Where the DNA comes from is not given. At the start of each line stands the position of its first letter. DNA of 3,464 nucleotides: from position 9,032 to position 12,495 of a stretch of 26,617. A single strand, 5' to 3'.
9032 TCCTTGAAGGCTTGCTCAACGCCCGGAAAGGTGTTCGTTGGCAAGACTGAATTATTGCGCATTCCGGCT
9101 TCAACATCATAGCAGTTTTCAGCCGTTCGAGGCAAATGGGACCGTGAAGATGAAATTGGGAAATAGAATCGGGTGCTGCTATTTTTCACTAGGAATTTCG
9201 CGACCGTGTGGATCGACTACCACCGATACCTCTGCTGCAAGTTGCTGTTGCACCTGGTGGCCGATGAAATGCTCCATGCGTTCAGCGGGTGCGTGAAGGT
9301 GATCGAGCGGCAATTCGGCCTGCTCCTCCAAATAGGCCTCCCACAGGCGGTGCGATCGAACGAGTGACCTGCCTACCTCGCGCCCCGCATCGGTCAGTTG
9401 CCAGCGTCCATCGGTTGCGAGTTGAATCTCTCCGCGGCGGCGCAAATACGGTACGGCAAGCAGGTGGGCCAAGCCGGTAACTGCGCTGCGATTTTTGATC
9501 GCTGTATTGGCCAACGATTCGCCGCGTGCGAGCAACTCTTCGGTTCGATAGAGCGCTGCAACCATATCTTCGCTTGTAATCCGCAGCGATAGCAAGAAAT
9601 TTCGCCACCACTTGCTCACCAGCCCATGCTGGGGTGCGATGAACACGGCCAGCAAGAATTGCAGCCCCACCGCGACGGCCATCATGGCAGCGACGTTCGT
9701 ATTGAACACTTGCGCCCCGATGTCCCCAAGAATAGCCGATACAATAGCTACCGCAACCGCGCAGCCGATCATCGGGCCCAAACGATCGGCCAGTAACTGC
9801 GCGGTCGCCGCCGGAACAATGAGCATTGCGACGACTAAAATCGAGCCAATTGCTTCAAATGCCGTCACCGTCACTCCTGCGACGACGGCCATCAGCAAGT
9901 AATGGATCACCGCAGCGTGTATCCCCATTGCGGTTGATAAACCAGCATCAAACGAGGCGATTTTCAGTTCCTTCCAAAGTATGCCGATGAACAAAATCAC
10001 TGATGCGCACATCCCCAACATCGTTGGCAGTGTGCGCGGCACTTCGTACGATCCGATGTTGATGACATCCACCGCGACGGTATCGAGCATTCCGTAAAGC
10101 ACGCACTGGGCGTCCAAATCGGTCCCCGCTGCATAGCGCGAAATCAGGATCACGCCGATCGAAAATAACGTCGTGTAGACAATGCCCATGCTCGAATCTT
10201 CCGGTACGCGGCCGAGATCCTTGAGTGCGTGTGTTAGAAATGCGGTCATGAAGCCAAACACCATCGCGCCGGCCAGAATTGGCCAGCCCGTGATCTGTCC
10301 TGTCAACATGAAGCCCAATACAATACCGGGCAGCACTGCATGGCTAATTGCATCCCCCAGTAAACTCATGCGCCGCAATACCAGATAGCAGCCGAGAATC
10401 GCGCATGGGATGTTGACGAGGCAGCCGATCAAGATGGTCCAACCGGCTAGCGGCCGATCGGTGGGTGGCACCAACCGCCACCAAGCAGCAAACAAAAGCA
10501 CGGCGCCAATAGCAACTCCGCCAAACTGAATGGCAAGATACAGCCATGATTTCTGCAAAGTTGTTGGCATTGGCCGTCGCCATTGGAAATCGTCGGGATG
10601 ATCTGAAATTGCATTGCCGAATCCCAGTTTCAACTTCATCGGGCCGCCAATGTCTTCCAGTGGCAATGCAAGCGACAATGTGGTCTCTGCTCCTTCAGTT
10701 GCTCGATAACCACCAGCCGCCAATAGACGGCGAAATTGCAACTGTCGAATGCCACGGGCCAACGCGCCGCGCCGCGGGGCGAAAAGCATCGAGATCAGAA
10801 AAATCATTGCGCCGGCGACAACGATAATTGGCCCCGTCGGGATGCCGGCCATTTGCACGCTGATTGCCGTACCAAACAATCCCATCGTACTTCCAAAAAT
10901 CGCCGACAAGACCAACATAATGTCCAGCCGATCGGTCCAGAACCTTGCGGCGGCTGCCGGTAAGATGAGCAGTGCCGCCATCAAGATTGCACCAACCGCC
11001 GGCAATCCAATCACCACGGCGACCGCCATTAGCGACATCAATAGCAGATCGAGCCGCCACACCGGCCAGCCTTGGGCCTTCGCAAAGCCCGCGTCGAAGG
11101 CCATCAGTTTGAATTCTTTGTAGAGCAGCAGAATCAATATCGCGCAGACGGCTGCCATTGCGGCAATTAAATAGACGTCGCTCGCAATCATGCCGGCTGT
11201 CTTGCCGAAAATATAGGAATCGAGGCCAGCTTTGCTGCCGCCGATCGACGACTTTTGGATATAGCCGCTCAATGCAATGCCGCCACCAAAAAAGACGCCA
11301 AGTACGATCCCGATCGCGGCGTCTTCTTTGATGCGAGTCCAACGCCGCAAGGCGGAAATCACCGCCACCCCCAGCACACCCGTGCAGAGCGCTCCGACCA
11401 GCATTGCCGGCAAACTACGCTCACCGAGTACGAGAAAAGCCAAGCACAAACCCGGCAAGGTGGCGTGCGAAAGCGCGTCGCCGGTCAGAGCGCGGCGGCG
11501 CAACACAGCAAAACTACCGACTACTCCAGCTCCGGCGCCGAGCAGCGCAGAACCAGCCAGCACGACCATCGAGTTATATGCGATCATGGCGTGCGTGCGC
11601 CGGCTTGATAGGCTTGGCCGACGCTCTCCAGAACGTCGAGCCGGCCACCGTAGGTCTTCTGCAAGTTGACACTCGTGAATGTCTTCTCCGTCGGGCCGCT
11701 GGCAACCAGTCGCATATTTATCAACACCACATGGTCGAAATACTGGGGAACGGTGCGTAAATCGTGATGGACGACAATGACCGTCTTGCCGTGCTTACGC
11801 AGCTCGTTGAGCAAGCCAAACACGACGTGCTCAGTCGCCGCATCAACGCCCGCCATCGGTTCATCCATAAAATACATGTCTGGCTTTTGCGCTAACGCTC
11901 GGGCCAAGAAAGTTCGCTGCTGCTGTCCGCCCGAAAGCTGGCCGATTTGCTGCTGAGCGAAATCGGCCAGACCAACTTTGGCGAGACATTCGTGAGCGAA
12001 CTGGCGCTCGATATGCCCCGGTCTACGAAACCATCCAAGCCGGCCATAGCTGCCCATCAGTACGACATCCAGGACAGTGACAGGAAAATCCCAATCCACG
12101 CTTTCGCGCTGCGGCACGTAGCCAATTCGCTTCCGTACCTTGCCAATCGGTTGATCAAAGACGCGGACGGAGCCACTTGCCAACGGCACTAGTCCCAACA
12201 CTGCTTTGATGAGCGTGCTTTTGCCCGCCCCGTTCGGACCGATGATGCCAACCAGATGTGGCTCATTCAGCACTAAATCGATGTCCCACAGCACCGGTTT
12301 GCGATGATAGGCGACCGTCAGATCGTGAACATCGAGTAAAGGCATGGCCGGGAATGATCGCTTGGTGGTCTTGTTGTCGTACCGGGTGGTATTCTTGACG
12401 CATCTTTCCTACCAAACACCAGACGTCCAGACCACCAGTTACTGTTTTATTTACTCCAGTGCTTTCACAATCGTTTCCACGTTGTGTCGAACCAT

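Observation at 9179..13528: Tro/Ytg-like metal importer operon in which both permease domains and a DtxR/MntR-type repressor are fused into one 802-aa polypeptide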

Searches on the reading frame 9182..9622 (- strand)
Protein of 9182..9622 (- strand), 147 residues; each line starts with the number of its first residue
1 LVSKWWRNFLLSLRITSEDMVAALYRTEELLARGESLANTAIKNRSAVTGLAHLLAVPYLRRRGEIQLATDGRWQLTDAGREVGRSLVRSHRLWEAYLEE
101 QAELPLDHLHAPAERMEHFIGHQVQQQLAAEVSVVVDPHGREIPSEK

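Call 5: search_protein_families(library=pfam, proteins=[window:9182-9622:-], max_evalue=10)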
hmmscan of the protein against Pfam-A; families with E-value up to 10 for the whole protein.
seq(147 aa): 3 families
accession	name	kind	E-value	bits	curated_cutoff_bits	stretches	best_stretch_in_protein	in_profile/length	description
PF02742.21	Fe_dep_repr_C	-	8.7e-17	61.3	27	1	77-144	1-69/70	Iron dependent repressor, metal binding and dimerisation domain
PF14338.12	Mrr_N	-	0.048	14.2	29.5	1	57-83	58-84/87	Mrr N-terminal domain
PF20975.2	DGCcoil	-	0.085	12.4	26.7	1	47-139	188-277/359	DGC-associated coil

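Call 8: search_solved_structures(query=window:9182-9622:-, max_evalue=1, show_alignments=4)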
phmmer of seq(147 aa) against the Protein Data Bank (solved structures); distinct sequences matched with E-value up to 1: 26.
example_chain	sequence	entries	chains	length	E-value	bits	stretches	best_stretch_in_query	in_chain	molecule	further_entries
8pvt_A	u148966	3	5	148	3.4e-09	40.2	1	45-145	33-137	Iron dependent repressor, putative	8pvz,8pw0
1b1b_A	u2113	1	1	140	5.3e-09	39.6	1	35-144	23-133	PROTEIN (IRON DEPENDENT REGULATOR)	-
2isy_A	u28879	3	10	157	7.5e-09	39.1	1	36-144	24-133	Iron-dependent repressor ideR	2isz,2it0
2qqb_A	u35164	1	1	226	7.6e-09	39.1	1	24-144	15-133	Diphtheria toxin repressor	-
2qq9_A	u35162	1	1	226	8.6e-09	38.9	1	23-144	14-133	Diphtheria toxin repressor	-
2qqa_A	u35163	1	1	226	9.9e-09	38.7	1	29-144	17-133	Diphtheria toxin repressor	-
1ddn_A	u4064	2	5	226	1e-08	38.6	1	30-144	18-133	DIPHTHERIA TOX REPRESSOR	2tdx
1fx7_A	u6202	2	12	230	1.7e-08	37.9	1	40-144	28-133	IRON-DEPENDENT REPRESSOR IDER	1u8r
1g3s_A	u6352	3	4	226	2e-08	37.7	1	30-144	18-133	DIPHTHERIA TOXIN REPRESSOR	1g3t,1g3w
1fwz_A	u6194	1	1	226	3e-08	37.2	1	28-144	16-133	DIPHTHERIA TOXIN REPRESSOR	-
5zr4_A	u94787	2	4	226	5e-08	36.4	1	46-145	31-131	Metal-dependent transcriptional regulator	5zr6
1f5t_A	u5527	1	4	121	6.1e-08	36.1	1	25-129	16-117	DIPHTHERIA TOXIN REPRESSOR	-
3glx_A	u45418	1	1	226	6.8e-08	36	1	30-144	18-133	Diphtheria toxin repressor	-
1bi0_A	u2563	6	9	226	7e-08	35.9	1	30-144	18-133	DIPHTHERIA TOXIN REPRESSOR | DIPHTHERIA TOX REPRESSOR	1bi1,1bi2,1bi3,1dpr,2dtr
1c0w_A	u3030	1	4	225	7.3e-08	35.9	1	31-144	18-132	DIPHTHERIA TOXIN REPRESSOR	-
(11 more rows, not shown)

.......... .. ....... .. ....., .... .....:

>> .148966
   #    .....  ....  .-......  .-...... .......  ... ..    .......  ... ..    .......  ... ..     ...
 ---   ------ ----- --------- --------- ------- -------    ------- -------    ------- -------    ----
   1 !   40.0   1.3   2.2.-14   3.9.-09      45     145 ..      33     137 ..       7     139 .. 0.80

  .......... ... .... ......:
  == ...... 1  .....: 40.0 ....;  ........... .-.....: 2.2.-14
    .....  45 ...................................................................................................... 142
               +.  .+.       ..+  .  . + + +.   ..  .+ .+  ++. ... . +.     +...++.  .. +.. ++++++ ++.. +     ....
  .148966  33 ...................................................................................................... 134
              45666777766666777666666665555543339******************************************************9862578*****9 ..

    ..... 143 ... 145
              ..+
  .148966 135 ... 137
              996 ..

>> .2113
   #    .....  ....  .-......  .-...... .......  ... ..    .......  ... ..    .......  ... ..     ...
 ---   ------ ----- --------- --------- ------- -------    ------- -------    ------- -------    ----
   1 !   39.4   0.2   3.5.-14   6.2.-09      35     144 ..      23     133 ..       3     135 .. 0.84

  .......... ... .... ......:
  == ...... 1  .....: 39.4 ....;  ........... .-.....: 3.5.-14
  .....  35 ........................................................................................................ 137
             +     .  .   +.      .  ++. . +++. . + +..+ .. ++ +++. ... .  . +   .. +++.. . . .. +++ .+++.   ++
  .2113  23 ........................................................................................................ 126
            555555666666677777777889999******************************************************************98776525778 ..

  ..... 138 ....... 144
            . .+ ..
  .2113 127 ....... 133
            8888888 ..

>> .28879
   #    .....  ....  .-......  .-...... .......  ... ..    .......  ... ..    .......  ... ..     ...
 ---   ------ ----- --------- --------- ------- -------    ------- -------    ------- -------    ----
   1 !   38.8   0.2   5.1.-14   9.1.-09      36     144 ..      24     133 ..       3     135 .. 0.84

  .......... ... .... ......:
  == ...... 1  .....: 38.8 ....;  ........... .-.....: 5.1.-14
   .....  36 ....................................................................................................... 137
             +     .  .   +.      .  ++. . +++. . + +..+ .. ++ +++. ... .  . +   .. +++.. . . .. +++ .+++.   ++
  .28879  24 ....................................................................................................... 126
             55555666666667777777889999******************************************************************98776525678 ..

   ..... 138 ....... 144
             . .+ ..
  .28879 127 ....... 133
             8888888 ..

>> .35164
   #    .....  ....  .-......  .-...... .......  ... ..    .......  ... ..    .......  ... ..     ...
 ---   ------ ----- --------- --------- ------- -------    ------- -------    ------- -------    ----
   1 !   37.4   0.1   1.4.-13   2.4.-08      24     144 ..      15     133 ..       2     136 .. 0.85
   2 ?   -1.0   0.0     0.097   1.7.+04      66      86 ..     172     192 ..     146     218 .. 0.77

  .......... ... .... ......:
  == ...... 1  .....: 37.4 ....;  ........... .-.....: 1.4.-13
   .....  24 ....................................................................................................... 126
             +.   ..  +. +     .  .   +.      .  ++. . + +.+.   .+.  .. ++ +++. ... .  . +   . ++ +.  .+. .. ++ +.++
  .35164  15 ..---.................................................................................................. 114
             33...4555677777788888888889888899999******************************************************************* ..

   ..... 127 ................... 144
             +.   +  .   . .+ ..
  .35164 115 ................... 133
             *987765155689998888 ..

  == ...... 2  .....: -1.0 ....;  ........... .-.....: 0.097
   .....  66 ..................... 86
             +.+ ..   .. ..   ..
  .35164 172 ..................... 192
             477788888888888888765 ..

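Call 50: search_protein_representatives(protein=window:9182-9622:-)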
Query: 147 residues. Proteins with E-value up to 0.001 (for the whole library): 2104; up to 1e-10: 393; up to 1e-30: 2. The best 150 are listed.
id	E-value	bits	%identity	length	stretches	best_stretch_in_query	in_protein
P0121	3.3e-44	166.7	60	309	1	1-146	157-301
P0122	4.9e-34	133.7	54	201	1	1-145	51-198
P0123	2.7e-30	121.6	53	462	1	1-146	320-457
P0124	3.3e-30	121.3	54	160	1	13-133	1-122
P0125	4.1e-29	117.7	48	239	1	2-145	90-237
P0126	1.7e-28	115.7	49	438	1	4-144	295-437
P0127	2.1e-26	109.0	46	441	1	7-144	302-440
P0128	2.1e-26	108.9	46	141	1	11-144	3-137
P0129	9.8e-26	106.8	43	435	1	10-146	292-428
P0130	1.4e-25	106.3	56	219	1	44-145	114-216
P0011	1.5e-25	106.2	48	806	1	1-145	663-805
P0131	3.5e-25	105.0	47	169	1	1-144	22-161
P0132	7.5e-25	103.9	49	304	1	3-144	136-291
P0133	9.1e-25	103.7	45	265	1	8-145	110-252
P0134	9.8e-25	103.6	48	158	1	7-145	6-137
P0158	2.7e-22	95.6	44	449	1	3-147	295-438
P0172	8.7e-21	90.8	41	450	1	8-145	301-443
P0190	9.6e-20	87.4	38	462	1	2-145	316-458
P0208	8.3e-19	84.4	37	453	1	6-146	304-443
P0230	6.5e-18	81.5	38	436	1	1-144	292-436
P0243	2.3e-17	79.7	40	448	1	11-146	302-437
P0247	3.5e-17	79.1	36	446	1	2-144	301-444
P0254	5.3e-17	78.5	37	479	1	5-146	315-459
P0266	1.2e-16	77.3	37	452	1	2-145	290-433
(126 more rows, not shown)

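Call 52: list_cluster_members(proteins=[P0208, P0247, P0190, P0254, P0266, P0230, P0172, P0158, P0243, P0129])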
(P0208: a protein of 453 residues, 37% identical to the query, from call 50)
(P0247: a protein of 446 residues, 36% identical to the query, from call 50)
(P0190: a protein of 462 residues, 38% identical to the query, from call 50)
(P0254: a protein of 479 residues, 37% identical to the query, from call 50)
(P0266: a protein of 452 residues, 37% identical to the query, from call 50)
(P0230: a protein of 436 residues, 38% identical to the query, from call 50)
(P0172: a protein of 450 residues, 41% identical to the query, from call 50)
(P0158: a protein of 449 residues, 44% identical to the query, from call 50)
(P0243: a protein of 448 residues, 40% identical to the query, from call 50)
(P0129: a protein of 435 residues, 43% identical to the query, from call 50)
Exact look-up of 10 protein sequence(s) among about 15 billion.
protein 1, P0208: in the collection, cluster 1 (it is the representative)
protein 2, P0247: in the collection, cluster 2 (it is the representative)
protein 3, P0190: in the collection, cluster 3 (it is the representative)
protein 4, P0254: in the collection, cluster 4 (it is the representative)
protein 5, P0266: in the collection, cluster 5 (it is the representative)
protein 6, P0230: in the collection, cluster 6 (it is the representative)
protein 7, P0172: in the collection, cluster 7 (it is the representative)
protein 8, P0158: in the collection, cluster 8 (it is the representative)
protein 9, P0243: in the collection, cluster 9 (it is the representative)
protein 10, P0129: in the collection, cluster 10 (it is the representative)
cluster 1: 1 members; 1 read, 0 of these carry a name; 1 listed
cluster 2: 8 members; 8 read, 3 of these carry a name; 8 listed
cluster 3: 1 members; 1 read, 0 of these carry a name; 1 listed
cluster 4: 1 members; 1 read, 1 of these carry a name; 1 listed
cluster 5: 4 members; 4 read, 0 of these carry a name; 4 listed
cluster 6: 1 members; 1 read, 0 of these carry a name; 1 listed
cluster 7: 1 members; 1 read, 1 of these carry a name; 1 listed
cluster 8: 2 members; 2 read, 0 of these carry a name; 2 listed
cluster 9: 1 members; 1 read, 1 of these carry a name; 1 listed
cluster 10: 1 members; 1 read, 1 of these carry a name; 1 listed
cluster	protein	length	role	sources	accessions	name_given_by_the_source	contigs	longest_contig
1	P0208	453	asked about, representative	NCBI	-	-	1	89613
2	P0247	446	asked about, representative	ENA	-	-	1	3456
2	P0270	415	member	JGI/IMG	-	manganese/zinc/iron transport system permease protein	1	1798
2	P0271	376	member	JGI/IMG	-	manganese/zinc/iron transport system permease protein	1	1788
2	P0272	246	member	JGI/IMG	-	Mn-dependent DtxR family transcriptional regulator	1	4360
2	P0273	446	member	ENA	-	-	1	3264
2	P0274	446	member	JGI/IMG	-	-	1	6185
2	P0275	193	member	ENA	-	-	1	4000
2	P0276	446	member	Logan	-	-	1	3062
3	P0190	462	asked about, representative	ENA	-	-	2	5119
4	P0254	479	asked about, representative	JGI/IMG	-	manganese/zinc/iron transport system permease protein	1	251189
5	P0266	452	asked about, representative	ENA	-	-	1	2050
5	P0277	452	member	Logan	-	-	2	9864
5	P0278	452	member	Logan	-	-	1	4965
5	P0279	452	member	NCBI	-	-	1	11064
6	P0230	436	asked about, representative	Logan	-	-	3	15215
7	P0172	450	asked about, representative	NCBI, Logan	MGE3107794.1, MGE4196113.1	MAG: metal ABC transporter permease [Phycisphaerales bacterium]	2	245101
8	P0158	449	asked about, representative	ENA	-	-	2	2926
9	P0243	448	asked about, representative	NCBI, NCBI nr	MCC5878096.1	MAG: metal ABC transporter permease [Candidatus Sumerlaeia bacterium] | metal ABC transporter permease [Candidatus Sumerlaeia bacterium]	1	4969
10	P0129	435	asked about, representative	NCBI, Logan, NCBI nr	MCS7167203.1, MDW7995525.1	MAG: metal ABC transporter permease [Gemmatales bacterium] | metal ABC transporter permease [Gemmatales bacterium]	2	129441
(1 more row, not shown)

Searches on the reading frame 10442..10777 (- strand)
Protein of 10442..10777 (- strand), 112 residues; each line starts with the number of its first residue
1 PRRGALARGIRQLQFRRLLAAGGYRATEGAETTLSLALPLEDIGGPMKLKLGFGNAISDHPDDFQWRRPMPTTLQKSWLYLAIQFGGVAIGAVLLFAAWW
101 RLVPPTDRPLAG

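Call 5: search_protein_families(library=pfam, proteins=[window:10442-10777:-], max_evalue=10)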
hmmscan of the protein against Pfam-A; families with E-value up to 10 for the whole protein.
seq(112 aa): 3 families
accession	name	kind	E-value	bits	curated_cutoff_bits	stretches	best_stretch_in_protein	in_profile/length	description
PF11222.13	DUF3017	-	0.0078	16.9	25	1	85-108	22-45/74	Protein of unknown function (DUF3017)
PF09796.14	QCR10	-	0.061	13.8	27.5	1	76-103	10-37/63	Ubiquinol-cytochrome-c reductase complex subunit (QCR10)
PF11353.13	DUF3153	-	0.12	12.4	21.4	1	77-101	161-185/191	Protein of unknown function (DUF3153)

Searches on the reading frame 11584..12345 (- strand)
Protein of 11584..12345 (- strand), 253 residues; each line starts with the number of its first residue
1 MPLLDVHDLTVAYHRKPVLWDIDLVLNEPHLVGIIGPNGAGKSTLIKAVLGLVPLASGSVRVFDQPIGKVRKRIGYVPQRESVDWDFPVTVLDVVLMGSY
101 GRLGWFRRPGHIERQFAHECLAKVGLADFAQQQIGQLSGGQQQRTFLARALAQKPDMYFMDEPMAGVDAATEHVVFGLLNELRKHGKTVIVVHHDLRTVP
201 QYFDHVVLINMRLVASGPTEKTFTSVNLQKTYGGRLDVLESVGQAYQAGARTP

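Call 3: search_protein_families(library=pfam, proteins=[window:11584-12345:-], max_evalue=0.01)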
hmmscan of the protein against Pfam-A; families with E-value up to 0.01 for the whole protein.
window:11584-12345:- (253 aa): 7 families
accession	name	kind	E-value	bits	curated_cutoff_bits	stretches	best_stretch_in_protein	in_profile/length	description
PF00005.33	ABC_tran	-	1.8e-28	100.3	25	1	21-165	3-137/137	ABC transporter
PF02463.25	SMC_N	-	1.6e-07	31.4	40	1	28-50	23-48/220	RecF/RecN/SMC N terminal domain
PF13304.12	AAA_21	-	3.5e-07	31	27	1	32-52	2-22/304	AAA domain, putative AbiEii toxin, Type IV TA system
PF13476.12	AAA_23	-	1.9e-05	25.8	27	1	21-49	14-39/201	AAA domain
PF13555.12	AAA_29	-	0.00058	20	27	1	33-51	26-44/61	P-loop containing region of AAA domain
PF13514.12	AAA_27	-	0.0056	16.7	22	0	25-52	22-49/206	AAA domain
PF00004.35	AAA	-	0.0089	16.9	21.2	0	34-52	3-21/131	ATPase family associated with various cellular activities (AAA)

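Call 4: search_protein_families(library=ncbifam, proteins=[window:11584-12345:-], max_evalue=0.01)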
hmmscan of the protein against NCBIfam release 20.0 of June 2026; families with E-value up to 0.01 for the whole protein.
window:11584-12345:- (253 aa): 192 families (the best 25 are shown)
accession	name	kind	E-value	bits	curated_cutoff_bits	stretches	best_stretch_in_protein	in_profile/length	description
NF053840.1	MnTportMntADein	equivalog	7.9e-71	238.4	400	1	3-233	1-230/240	manganese ABC transporter ATP-binding protein MntA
NF011630.0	PRK15056.1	equivalog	7.4e-68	228.7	393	1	5-237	8-243/274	manganese/iron ABC transporter ATP-binding protein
TIGR03771.1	anch_rpt_ABC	equivalog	5e-59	199.7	268.8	1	27-226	4-203/223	anchored repeat-type ABC transporter ATP-binding subunit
NF040873.1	AztA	equivalog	2.1e-56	190.5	220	1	13-207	2-190/191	zinc ABC transporter ATP-binding protein AztA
NF007082.0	PRK09536.1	equivalog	3.8e-48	164.6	537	1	1-238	1-242/402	corrinoid ABC transporter ATPase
NF010068.0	PRK13548.1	equivalog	2.6e-47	161.1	261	1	3-242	5-250/261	heme ABC transporter ATP-binding protein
TIGR03873.1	F420-0_ABC_ATP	hypoth_equivalog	9.7e-44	149.5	372.4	1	4-240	2-242/256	putative F420-0 ABC transporter ATP-binding protein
NF008409.0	PRK11231.1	equivalog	9.6e-41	139.8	375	1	4-232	3-235/255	Fe(3+) dicitrate ABC transporter ATP-binding protein FecE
TIGR02315.1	ABC_phnC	equivalog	3.9e-40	137.8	266.1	1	3-232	1-242/243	phosphonate ABC transporter ATP-binding protein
NF008186.0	PRK10938.1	equivalog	1.7e-38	132.3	459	2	2-205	259-471/490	molybdate ABC transporter ATP-binding protein ModF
TIGR01188.1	drrA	subfamily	2.4e-38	132.2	312.45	1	18-221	8-210/302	daunorubicin resistance ABC transporter, ATP-binding protein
NF007090.0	PRK09544.1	equivalog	6.5e-36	124.1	306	1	3-223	4-208/251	zinc ABC transporter ATP-binding protein ZnuC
TIGR04521.1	ECF_ATPase_2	equivalog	5e-33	114.4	330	1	16-232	18-242/279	energy-coupling factor transporter ATPase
NF008421.0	PRK11248.1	equivalog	7.4e-32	110.8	357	1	3-198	1-191/255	taurine ABC transporter ATP-binding subunit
NF010060.0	PRK13537.1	equivalog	2e-31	109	521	1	3-219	15-230/314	nodulation factor ABC transporter ATP-binding protein NodI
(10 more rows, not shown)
